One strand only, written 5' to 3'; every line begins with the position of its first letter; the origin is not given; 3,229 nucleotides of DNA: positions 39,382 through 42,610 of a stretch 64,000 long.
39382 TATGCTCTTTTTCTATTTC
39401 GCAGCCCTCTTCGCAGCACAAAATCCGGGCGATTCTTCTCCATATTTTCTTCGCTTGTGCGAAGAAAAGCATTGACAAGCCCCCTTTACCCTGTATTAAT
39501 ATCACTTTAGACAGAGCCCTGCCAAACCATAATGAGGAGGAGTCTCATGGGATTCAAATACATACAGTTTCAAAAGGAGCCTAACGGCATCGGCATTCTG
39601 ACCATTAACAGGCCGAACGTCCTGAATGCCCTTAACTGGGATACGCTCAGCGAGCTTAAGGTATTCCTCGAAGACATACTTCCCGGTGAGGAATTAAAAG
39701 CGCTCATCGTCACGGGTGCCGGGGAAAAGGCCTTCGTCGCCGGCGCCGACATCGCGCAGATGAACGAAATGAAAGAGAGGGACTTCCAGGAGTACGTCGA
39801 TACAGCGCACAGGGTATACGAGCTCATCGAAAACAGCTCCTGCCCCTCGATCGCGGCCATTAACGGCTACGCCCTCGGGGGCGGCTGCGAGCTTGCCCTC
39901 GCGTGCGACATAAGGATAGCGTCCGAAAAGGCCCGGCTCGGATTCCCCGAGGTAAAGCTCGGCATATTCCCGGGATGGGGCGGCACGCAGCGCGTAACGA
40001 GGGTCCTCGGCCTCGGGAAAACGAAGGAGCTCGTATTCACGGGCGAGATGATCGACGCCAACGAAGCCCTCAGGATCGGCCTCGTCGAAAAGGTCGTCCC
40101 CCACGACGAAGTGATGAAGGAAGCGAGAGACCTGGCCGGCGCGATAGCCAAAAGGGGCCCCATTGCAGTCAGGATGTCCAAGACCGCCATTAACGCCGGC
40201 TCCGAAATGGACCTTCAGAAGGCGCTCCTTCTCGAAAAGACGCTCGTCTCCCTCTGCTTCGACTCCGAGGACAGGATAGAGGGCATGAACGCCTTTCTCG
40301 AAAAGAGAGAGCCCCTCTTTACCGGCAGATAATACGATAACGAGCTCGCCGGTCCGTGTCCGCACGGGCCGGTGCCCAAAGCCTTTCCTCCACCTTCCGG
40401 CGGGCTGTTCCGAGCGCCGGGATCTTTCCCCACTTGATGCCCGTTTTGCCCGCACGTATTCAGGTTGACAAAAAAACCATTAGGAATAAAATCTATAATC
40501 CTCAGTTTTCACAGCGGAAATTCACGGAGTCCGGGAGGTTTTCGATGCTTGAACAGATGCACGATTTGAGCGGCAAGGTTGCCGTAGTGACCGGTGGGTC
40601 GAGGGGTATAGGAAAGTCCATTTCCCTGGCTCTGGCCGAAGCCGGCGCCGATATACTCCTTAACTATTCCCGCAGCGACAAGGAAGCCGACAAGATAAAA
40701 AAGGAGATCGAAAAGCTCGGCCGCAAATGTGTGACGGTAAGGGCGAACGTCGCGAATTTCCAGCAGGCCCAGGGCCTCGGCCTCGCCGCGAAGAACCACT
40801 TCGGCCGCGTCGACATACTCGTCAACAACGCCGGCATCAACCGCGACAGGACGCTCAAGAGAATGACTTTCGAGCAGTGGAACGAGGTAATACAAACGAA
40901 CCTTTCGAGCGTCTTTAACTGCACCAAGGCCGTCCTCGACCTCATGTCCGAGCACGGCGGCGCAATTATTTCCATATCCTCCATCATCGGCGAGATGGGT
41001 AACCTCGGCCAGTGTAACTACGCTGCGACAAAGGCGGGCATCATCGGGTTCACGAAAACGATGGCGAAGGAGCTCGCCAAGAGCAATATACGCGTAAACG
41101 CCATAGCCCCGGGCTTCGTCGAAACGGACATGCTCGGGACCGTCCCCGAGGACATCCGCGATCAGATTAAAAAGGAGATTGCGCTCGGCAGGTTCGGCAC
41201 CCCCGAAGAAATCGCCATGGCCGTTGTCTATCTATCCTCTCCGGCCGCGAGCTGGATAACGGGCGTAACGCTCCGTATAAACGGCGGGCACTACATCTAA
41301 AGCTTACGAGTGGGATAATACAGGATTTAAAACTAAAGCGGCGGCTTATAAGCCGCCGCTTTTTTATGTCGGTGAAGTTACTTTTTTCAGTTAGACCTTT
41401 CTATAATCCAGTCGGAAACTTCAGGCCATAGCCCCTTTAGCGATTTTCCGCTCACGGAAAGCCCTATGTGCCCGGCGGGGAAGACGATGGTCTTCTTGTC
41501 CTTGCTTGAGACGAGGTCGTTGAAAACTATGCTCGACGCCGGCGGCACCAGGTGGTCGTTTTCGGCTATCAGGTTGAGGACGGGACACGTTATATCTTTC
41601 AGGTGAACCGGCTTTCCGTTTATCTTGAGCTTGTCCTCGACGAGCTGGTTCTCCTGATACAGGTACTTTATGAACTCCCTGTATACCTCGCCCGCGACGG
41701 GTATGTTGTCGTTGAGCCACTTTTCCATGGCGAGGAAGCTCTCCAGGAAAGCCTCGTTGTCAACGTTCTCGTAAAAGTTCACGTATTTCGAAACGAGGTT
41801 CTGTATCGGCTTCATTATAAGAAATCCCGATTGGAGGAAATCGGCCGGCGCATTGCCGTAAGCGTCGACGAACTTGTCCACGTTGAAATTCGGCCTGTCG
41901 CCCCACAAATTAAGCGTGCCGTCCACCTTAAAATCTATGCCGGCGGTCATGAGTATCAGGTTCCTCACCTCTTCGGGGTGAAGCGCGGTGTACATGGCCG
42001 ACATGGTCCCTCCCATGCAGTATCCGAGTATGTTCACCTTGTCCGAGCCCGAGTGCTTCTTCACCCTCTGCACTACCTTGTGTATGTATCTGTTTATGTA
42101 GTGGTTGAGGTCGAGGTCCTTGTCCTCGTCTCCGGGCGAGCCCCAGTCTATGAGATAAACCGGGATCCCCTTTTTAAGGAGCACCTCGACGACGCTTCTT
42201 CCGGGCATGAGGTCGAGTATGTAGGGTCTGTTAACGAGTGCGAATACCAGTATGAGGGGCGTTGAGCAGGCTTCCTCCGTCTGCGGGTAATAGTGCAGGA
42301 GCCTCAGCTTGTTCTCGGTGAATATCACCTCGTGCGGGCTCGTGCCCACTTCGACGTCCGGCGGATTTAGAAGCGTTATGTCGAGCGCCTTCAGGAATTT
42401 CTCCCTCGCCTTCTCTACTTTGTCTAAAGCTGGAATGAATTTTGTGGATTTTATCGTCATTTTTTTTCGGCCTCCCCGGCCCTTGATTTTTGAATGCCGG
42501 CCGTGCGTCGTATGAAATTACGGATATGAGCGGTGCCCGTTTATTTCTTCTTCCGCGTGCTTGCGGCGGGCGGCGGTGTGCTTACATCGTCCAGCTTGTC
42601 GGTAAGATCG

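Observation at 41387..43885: PHA synthesis locus with tandem diverged PhaE/PhaR-like genes, one internally duplicated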

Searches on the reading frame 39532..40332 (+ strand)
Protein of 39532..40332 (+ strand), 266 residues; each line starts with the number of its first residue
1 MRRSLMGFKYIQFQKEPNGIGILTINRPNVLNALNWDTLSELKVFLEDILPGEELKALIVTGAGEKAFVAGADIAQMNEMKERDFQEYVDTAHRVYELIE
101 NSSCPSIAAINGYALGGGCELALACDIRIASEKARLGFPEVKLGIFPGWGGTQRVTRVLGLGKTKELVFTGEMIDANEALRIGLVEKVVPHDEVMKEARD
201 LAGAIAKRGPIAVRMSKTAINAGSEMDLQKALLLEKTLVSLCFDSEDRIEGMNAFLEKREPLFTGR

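Call 3: search_protein_families(library=pfam, proteins=[window:39532-40332:+], max_evalue=1)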
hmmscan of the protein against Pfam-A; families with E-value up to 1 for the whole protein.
window:39532-40332:+ (266 aa): 4 families
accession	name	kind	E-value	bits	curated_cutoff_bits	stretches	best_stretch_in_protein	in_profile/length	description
PF00378.25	ECH_1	-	1e-67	228.5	27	1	16-265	2-250/251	Enoyl-CoA hydratase/isomerase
PF16113.10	ECH_2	-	9.9e-42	144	27.2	2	20-198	1-181/335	Enoyl-CoA hydratase/isomerase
PF25145.1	NfeD1b_N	-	0.0043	17.1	40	1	88-140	44-96/189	NfeD1b, N-terminal domain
PF01343.23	Peptidase_S49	-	0.094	13.1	24.9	0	170-203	119-152/154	Peptidase family S49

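Call 4: search_protein_families(library=ncbifam, proteins=[window:39532-40332:+], max_evalue=1)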
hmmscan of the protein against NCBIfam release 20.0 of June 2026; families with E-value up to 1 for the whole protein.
window:39532-40332:+ (266 aa): 73 families (the best 25 are shown)
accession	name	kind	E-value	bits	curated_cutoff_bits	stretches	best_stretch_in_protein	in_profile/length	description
NF004475.0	PRK05809.1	subfamily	3.3e-99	331.6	394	1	6-265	1-259/260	short-chain-enoyl-CoA hydratase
NF005802.0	PRK07657.1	equivalog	5.1e-81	272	363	1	10-265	4-259/260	enoyl-CoA hydratase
NF006007.0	PRK08138.1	subfamily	5.4e-75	252.1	355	1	10-266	8-261/261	enoyl-CoA hydratase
NF004517.0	PRK05862.1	equivalog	1.5e-72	244.2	396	1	18-265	12-256/257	enoyl-CoA hydratase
NF007239.0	PRK09674.1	equivalog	9.8e-71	238.2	371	1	14-266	8-257/257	2,3-dehydroadipyl-CoA hydratase PaaF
NF051848.1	EnCoAHydtEchA19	equivalog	4.3e-67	226.4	400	1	19-266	9-258/258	enoyl-CoA hydratase EchA19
NF005803.0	PRK07658.1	equivalog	3.6e-66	223.2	313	1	18-266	10-257/257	enoyl-CoA hydratase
NF006566.0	PRK09076.1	subfamily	2.9e-65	220.4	286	1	18-263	13-257/260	enoyl-CoA hydratase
NF004781.0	PRK06127.1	subfamily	3.6e-64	217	291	1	15-266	16-269/269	enoyl-CoA hydratase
NF004634.0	PRK05980.1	equivalog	9.7e-63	212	375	1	15-264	8-261/263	crotonase/enoyl-CoA hydratase family protein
NF006699.0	PRK09245.1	subfamily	7.3e-61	205.7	354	1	18-266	11-266/266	crotonase/enoyl-CoA hydratase family protein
NF004796.0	PRK06144.1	subfamily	2.2e-60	204.3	272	1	18-266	16-262/262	enoyl-CoA hydratase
NF004840.0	PRK06190.1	equivalog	1.7e-55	188.4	253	1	16-243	10-236/260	enoyl-CoA hydratase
NF005073.0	PRK06495.1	subfamily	6.3e-54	183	296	1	19-266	13-257/257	enoyl-CoA hydratase/isomerase family protein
NF042430.2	EnCoAhydt_DpgD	equivalog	6.5e-53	179.8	400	1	20-265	7-257/258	enoyl-CoA-hydratase DpgD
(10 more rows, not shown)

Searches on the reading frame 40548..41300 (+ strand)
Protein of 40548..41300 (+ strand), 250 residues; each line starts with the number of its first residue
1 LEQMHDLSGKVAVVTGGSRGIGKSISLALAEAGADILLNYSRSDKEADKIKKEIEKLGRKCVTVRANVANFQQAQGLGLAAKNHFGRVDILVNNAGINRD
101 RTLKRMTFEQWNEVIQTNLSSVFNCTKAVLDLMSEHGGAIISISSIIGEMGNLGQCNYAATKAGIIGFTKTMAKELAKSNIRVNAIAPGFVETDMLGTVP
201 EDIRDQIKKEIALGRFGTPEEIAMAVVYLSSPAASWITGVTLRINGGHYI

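Call 3: search_protein_families(library=pfam, proteins=[window:40548-41300:+], max_evalue=1)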
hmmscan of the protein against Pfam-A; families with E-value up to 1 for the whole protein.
window:40548-41300:+ (250 aa): 11 families
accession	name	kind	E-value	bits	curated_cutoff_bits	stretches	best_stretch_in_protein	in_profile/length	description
PF13561.12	adh_short_C2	-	1.4e-62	211.8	27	1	19-247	6-234/236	Enoyl-(Acyl carrier protein) reductase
PF00106.31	adh_short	-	3.7e-62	209.7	26.6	1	10-202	1-193/195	short chain dehydrogenase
PF08659.16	KR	-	2e-22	80.4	22.6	1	13-185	4-172/180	KR domain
PF23441.1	SDR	-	3.5e-06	27.1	27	1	10-249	8-256/258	SDR-like rossmann domain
PF08643.16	DUF1776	-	0.001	19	25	1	104-189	109-197/294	Fungal family of unknown function (DUF1776)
PF02882.25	THF_DHG_CYH_C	-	0.0018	18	27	1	5-51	32-78/160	Tetrahydrofolate dehydrogenase/cyclohydrolase, NAD(P)-binding domain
PF22468.2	ACT_9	-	0.038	14.2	27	1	164-202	10-48/61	ACT domain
PF02737.24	3HCDH_N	-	0.11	12.8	22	1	10-115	1-104/180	3-hydroxyacyl-CoA dehydrogenase, NAD binding domain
PF01370.27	Epimerase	-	0.15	11.9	20.9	1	13-122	2-95/240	NAD dependent epimerase/dehydratase family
PF22564.2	HAAS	-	0.21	12.4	27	1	205-224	31-54/55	HAAS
PF21394.3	Beta-ketacyl_N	-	0.21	11.6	26.9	1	112-186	87-153/170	Beta-ketoacyl synthase-like, N-terminal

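Call 4: search_protein_families(library=ncbifam, proteins=[window:40548-41300:+], max_evalue=1)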
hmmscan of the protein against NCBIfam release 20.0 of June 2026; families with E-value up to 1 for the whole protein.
window:40548-41300:+ (250 aa): 252 families (the best 25 are shown)
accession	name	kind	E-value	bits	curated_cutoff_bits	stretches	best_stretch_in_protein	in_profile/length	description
TIGR01830.1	3oxo_ACP_reduc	equivalog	6.7e-88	294.4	297.75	1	12-247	1-237/239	3-oxoacyl-[acyl-carrier-protein] reductase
NF009546.0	PRK12935.1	equivalog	5.7e-86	288.1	418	1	4-250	1-247/247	acetoacetyl-CoA reductase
NF004197.0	PRK05653.1-1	equivalog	8.1e-83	277.9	332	1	6-249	4-247/249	3-oxoacyl-ACP reductase FabG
TIGR01829.1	AcAcCoA_reduct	subfamily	9.7e-83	277.5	302.1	1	10-250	1-242/242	acetoacetyl-CoA reductase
NF004198.0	PRK05653.1-3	equivalog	1.4e-81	273.6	296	1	4-250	2-248/248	3-oxoacyl-ACP reductase FabG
NF009466.0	PRK12826.1-2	subfamily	8.3e-78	261.3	222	1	10-249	4-245/248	3-oxoacyl-ACP reductase FabG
NF009464.0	PRK12824.1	subfamily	2.6e-77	259.8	269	1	10-250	3-244/245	3-oxoacyl-ACP reductase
NF004199.0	PRK05653.1-4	equivalog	3.5e-71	239.7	301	1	6-249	2-246/247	3-oxoacyl-ACP reductase FabG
NF053542.1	FlxB_rubin_SDR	equivalog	8e-69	232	340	1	10-247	1-238/239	flexirubin biosynthesis SDR family reductase FlxB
NF005559.1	PRK07231.1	subfamily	1.1e-68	231.4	215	1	7-249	2-248/249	glucose 1-dehydrogenase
NF004200.0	PRK05653.1-5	equivalog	6e-65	219.2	273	1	11-247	4-240/242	3-oxoacyl-ACP reductase FabG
NF006110.0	PRK08261.1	equivalog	1.1e-63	215.7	410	1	5-247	210-449/454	3-oxoacyl-ACP reductase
NF042966.1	AcAcCoAred_PhaB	equivalog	1.6e-63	214.5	436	1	7-249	6-239/240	acetoacetyl-CoA reductase PhaB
NF047420.2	EF_P_mod_YmfI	equivalog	9.7e-63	212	238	1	12-249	2-236/236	elongation factor P 5-aminopentanone reductase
NF052558.1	MBtsdlDhBudC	equivalog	1.1e-61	208.6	270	1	8-248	2-241/250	meso-2,3-butanediol dehydrogenase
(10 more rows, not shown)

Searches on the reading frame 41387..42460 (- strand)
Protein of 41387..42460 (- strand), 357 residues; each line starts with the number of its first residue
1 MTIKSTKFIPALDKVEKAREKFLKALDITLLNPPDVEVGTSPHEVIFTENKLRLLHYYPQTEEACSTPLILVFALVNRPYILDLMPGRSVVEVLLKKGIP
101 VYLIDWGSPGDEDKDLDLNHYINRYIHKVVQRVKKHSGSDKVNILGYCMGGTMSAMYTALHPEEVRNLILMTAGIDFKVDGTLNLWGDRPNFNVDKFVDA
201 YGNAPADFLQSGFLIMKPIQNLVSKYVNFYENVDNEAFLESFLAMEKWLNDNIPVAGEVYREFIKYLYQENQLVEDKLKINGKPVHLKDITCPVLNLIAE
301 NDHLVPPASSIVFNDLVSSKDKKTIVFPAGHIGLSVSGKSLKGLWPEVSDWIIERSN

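Call 3: search_protein_families(library=pfam, proteins=[window:41387-42460:-], max_evalue=1)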
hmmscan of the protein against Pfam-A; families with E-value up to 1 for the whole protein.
window:41387-42460:- (357 aa): 14 families
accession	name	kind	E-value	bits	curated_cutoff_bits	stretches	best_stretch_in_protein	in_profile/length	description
PF00561.26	Abhydrolase_1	-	2.2e-24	86.9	25.8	1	90-333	19-240/245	alpha/beta hydrolase fold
PF11339.14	DUF3141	-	2.2e-13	50.1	29.7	2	209-339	217-356/582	Protein of unknown function (DUF3141)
PF12146.15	Hydrolase_4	-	2.5e-11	43.8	27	2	90-178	23-114/239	Serine aminopeptidase, S33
PF07167.19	PhaC_N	-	1.9e-09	37.9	23.7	1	37-92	116-171/173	Poly-beta-hydroxybutyrate polymerase (PhaC) N-terminus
PF01738.24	DLH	-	2.7e-06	27.6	21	1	125-164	80-120/217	Dienelactone hydrolase family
PF12697.13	Abhydrolase_6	-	9.8e-06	26.8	26.3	1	93-331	22-204/217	Alpha/beta hydrolase family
PF02089.21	Palm_thioest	-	0.00076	19.7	26.8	1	92-251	22-167/254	Palmitoyl protein thioesterase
PF06850.17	PHB_depo_C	-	0.002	18.1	27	1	253-353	95-200/203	PHB de-polymerase C-terminus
PF03959.19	FSH1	-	0.0092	16.1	21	0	287-332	156-200/211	Serine hydrolase (FSH1)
PF06028.17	DUF915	-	0.0092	15.8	22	1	124-159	87-122/255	Alpha/beta hydrolase of unknown function (DUF915)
PF07819.20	PGAP1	-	0.025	14.7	24.3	1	119-172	69-126/233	PGAP1-like alpha/beta domain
PF12695.13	Abhydrolase_5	-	0.031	14.5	27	0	128-173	45-89/164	Alpha/beta hydrolase family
PF09752.15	ABHD18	-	0.076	12.6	21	1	129-171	165-206/351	Alpha/beta hydrolase domain containing 18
PF01674.24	Lipase_2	-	0.16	11.9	20.3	1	101-153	35-88/219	Lipase (class 2)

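Call 4: search_protein_families(library=ncbifam, proteins=[window:41387-42460:-], max_evalue=1)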
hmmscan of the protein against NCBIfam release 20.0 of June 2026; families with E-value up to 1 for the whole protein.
window:41387-42460:- (357 aa): 23 families
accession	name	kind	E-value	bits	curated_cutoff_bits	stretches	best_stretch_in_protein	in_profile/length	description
TIGR01836.1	PHA_synth_III_C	subfamily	1.9e-125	418.5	365.3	1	17-355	14-350/350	class III poly(R)-hydroxyalkanoic acid synthase subunit PhaC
TIGR01838.1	PHA_synth_I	subfamily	1.2e-48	165.9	622.65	1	37-332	159-455/532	class I poly(R)-hydroxyalkanoic acid synthase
NF005898.0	PRK07868.1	equivalog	7.8e-28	96.7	925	1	37-353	34-359/994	acyl-CoA synthetase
TIGR01839.1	PHA_synth_II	subfamily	1.4e-26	92.7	855.4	1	38-332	187-481/560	class II poly(R)-hydroxyalkanoic acid synthase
TIGR01738.1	bioH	equivalog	5.6e-07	29.4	206.95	2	126-179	52-104/245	pimeloyl-ACP methyl ester esterase BioH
TIGR01849.1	PHB_depoly_PhaZ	subfamily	7.8e-07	28.2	300.75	2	43-182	77-215/406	polyhydroxyalkanoate depolymerase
TIGR03695.1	menH_SHCHC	equivalog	1.2e-05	24.9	208.55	1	95-173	25-104/252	2-succinyl-6-hydroxy-2,4-cyclohexadiene-1-carboxylate synthase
NF051488.1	bifunc_PcaDC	exception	5.2e-05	22.5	390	1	103-192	41-127/375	bifunctional 3-oxoadipate enol-lactonase/4-carboxymuconolactone decarboxylase PcaDC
NF045632.1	hydroxlase_HsaD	equivalog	7.5e-05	21.8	400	1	100-201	65-160/290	4,5:9,10-diseco-3-hydroxy-5,9,17-trioxoandrosta-1(10),2-diene-4-oate hydrolase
NF050089.1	i_nPHAscl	equivalog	0.00013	21.1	300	1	135-172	79-116/288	intracellular short-chain-length polyhydroxyalkanoate depolymerase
TIGR02427.1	protocat_pcaD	equivalog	0.00026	20.5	255.85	1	130-188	69-124/251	3-oxoadipate enol-lactonase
TIGR01250.1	pro_imino_pep_2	subfamily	0.00058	19.5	167.65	1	94-171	48-127/288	proline iminopeptidase-family hydrolase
NF045948.1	ProImpepThrmp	equivalog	0.0027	17.2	500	1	94-171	48-126/291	proline iminopeptidase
NF011457.0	PRK14875.1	equivalog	0.0047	16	307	1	95-179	155-238/372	acetoin dehydrogenase dihydrolipoyllysine-residue acetyltransferase subunit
NF041096.1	esterase_EstD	equivalog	0.006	15.7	600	1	114-174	215-274/421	esterase EstD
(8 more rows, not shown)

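Call 41: search_solved_structures(query=window:41387-42460:-, max_evalue=0.00001)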
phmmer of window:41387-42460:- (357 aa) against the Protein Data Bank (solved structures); distinct sequences matched with E-value up to 0.00001: 6.
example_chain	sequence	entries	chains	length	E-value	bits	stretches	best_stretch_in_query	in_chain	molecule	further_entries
9knj_A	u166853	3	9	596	5.9e-29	104.5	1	39-307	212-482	PHA synthase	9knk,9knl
5hz2_A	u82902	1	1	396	1.2e-27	100.2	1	41-334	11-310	Poly-beta-hydroxybutyrate polymerase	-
5t6o_A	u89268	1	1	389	2.1e-26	96.2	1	41-335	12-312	Poly-beta-hydroxybuterate polymerase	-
5xav_A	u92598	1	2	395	4.8e-21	78.5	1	40-337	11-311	Intracellular polyhydroxyalkanoate synthase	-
6k3c_A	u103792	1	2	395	2.4e-20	76.2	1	40-337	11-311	Intracellular polyhydroxyalkanoate synthase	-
5xks_A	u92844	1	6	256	7.4e-06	28.5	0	286-330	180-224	Thermostable monoacylglycerol lipase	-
